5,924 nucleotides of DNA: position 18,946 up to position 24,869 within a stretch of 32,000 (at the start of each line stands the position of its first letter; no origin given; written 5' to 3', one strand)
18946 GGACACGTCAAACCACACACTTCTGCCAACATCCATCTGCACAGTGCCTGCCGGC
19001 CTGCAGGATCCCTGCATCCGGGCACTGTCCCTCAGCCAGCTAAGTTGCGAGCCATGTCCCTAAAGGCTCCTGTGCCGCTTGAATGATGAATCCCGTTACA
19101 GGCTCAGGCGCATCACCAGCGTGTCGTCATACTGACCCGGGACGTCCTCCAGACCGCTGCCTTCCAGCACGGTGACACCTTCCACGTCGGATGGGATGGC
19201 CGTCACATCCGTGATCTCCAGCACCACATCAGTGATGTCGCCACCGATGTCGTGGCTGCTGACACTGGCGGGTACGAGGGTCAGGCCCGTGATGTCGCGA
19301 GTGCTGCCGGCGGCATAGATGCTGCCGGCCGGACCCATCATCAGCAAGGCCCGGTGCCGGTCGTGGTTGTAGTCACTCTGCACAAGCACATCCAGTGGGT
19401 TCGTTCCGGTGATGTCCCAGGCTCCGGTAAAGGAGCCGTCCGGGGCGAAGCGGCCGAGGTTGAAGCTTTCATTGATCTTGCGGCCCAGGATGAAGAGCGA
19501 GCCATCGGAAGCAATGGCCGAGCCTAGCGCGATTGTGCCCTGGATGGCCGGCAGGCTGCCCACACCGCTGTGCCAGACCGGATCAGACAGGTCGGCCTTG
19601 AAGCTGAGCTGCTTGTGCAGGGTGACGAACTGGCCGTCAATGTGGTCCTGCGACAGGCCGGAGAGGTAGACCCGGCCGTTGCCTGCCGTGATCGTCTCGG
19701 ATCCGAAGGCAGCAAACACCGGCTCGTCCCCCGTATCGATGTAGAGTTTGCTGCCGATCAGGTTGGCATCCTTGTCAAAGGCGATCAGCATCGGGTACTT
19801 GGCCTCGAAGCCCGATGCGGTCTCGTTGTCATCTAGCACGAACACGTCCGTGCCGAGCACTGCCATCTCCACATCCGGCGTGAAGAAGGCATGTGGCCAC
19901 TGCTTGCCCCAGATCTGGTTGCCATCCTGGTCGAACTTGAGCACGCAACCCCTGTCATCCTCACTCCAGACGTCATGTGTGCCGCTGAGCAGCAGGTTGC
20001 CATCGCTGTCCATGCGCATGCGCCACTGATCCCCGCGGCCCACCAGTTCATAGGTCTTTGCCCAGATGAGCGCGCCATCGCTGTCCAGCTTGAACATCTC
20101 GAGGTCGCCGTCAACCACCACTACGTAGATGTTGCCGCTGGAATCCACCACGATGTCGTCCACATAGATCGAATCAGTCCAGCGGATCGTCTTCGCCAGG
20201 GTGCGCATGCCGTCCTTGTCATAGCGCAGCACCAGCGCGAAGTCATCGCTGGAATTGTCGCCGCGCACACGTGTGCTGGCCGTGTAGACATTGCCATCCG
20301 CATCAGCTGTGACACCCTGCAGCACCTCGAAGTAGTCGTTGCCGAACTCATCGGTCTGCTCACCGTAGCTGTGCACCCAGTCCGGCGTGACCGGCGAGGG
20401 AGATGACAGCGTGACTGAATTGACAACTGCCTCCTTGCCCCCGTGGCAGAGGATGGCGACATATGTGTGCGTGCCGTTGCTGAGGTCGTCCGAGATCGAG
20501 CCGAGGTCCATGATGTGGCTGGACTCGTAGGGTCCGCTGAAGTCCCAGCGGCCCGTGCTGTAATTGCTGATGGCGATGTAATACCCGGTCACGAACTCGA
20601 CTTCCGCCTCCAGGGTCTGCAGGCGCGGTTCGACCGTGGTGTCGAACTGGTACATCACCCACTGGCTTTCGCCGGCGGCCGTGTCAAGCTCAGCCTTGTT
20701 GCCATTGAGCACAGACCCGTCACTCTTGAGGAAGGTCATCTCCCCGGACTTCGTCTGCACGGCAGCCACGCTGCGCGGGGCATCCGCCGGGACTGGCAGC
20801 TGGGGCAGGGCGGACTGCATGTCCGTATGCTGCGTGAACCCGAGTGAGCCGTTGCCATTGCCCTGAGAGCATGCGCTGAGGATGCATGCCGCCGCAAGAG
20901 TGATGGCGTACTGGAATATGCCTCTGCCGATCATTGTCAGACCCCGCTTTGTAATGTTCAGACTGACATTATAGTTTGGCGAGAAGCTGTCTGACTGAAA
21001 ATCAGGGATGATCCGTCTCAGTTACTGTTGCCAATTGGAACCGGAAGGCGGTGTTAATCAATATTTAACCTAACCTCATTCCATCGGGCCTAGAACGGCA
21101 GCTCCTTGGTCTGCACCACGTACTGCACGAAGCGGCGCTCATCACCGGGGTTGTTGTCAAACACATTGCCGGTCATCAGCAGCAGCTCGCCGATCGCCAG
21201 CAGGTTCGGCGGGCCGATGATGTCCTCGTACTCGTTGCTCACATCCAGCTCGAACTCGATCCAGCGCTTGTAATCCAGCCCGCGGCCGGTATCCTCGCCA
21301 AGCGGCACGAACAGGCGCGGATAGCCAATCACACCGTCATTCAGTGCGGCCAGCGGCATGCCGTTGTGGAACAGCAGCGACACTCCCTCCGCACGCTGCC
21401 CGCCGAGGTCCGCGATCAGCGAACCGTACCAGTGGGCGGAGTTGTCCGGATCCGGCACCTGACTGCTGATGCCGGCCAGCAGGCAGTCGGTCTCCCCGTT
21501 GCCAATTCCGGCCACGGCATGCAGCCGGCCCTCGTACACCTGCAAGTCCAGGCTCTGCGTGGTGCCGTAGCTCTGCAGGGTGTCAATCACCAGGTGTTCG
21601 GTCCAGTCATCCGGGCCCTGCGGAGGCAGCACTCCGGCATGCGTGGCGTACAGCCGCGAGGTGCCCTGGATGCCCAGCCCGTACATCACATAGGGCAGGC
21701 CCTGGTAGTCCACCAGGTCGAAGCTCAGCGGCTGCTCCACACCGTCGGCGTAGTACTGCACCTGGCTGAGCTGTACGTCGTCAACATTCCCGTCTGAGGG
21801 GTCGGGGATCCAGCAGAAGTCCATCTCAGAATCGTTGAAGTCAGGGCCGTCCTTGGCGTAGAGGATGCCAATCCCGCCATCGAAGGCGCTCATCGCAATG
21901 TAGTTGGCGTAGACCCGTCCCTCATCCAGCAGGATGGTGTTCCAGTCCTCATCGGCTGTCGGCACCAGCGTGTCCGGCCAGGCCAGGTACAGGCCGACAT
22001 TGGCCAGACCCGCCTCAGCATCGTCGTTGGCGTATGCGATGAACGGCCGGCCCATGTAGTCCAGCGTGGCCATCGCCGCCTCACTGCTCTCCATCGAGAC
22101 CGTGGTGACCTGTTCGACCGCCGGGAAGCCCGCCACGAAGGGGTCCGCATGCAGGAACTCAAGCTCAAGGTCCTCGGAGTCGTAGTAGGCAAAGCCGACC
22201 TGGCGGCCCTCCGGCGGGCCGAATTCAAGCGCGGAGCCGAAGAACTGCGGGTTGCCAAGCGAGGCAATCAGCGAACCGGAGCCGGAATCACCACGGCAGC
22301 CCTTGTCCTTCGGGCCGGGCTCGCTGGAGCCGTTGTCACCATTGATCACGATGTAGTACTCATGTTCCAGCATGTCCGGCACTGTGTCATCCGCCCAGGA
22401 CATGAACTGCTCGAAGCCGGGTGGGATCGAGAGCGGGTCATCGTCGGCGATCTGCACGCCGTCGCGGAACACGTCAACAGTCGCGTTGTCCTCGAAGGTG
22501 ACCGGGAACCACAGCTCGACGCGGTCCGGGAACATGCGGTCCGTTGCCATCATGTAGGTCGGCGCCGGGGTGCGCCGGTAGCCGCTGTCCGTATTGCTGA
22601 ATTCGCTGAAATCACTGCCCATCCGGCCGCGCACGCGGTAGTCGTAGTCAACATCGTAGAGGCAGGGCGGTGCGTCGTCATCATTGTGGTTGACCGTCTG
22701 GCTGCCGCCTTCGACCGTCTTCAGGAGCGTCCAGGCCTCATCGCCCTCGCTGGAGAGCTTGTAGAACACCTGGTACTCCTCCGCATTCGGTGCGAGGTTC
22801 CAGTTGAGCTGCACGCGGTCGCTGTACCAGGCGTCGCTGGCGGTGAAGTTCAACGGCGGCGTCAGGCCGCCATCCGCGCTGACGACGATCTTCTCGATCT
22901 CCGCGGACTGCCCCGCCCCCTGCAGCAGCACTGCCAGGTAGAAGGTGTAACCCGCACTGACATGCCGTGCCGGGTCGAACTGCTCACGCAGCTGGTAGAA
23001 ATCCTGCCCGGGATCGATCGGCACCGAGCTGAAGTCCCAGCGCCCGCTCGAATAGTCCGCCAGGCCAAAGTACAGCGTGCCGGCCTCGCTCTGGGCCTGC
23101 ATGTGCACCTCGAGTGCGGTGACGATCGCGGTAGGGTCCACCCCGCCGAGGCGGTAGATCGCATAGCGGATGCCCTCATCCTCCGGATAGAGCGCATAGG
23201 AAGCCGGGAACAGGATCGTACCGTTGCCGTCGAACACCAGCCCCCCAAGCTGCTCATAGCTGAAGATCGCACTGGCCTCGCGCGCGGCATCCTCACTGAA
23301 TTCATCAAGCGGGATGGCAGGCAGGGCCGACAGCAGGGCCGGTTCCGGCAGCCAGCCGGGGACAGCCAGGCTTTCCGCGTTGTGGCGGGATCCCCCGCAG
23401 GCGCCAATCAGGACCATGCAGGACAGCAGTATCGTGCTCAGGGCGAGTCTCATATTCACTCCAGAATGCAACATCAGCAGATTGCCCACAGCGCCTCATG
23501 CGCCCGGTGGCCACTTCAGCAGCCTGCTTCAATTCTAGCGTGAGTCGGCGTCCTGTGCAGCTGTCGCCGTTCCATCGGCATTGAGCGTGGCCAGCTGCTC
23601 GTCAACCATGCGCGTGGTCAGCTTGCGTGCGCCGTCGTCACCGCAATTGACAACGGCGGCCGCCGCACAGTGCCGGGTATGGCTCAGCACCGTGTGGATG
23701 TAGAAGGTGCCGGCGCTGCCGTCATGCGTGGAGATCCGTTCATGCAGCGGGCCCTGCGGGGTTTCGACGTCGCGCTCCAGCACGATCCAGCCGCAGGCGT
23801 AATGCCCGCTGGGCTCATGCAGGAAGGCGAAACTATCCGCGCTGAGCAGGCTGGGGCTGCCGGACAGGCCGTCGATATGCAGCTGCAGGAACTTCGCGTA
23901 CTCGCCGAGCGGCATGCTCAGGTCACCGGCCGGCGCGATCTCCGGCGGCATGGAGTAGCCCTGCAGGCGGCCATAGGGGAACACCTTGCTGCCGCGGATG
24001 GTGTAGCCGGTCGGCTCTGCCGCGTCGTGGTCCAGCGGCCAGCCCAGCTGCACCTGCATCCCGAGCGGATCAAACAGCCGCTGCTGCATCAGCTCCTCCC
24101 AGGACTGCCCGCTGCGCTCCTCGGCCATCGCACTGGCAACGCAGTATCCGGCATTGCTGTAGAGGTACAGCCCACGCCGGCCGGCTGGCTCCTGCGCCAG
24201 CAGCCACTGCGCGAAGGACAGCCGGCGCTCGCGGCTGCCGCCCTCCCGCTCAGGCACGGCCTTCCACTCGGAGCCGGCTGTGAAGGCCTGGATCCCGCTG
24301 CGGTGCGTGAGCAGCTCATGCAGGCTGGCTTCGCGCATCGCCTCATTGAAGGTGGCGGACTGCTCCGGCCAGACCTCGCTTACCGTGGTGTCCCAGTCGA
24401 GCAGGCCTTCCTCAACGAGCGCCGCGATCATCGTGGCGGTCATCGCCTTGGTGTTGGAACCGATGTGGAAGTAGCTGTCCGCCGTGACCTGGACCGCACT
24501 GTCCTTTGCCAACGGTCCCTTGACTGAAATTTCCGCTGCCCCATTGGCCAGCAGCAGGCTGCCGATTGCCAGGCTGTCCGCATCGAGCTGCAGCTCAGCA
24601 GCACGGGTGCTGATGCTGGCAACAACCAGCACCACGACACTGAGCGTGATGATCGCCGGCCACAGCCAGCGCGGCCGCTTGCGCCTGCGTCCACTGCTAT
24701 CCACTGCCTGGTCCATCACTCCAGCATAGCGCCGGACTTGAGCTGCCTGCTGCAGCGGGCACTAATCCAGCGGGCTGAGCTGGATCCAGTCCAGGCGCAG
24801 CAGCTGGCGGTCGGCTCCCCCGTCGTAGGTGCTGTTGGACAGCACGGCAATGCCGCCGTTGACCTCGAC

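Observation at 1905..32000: Shared ~130-aa N-terminal module joined to different C-terminal architectures (domain shuffling in 8 lipoproteins)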

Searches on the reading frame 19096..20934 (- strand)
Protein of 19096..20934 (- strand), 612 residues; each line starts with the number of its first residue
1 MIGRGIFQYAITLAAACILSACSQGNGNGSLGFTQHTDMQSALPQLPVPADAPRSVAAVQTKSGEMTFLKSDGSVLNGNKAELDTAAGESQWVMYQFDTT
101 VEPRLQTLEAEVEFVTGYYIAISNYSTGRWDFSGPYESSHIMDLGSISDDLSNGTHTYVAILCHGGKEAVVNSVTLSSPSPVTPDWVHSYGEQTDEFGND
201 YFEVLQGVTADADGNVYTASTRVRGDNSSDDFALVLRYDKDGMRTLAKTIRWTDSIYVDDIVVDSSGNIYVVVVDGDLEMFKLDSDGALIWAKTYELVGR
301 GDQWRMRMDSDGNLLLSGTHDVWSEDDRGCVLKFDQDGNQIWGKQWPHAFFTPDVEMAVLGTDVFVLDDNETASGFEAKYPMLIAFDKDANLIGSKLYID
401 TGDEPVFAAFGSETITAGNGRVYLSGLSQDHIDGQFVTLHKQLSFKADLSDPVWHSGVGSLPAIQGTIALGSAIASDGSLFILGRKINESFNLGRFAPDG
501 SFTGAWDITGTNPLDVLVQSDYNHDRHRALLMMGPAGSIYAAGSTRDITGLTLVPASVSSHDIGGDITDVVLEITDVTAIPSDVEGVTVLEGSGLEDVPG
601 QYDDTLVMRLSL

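Call 4: search_protein_families(library=pfam, proteins=[window:19096-20934:-], max_evalue=0.1)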
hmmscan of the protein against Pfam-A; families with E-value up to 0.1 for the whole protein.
window:19096-20934:- (612 aa): 2 families
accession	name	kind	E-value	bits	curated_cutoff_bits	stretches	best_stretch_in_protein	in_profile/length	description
PF14517.12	Tachylectin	-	0.021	15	29.8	1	169-320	48-195/230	Tachylectin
PF06739.17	SBBP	-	0.022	15.2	20.5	0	254-272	11-29/38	Beta-propeller repeat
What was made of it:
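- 19096..20934 (-): B2 lipoprotein gene (612 aa): N-module aa 53-184 = nt 20383-20778, then SBBP-type propeller. Pfam SBBP 0.022 (call 4).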

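Call 54: search_protein_families(library=ncbifam, proteins=[window:19096-20934:-], max_evalue=0.01)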
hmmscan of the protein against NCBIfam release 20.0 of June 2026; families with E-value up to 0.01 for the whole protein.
window:19096-20934:- (612 aa): 2 families
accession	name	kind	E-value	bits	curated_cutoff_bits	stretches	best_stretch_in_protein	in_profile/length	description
NF047494.1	Lepto_SBBP_lipo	equivalog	6.1e-10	38.4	400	2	277-345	161-237/466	SBBP repeat beta-propeller lipoprotein, LipL53 family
TIGR02608.1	delta_60_rpt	domain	6.9e-05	22.6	76.5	0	304-339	4-39/55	delta-60 repeat domain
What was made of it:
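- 19096..20934 (-): NCBIfam Lepto_SBBP_lipo 6.1e-10 and delta-60 repeat 6.9e-5 (call 54).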

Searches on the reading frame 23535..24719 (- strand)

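Call 63: search_protein_families(library=pfam, proteins=[window:23535-24719:-], max_evalue=0.01)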
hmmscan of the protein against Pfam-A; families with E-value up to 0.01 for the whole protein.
window:23535-24719:- (394 aa): 1 family
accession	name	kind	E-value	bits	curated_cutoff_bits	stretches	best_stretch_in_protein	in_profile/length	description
PF00144.29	Beta-lactamase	-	2.2e-35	122.9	27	1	71-334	37-287/329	Beta-lactamase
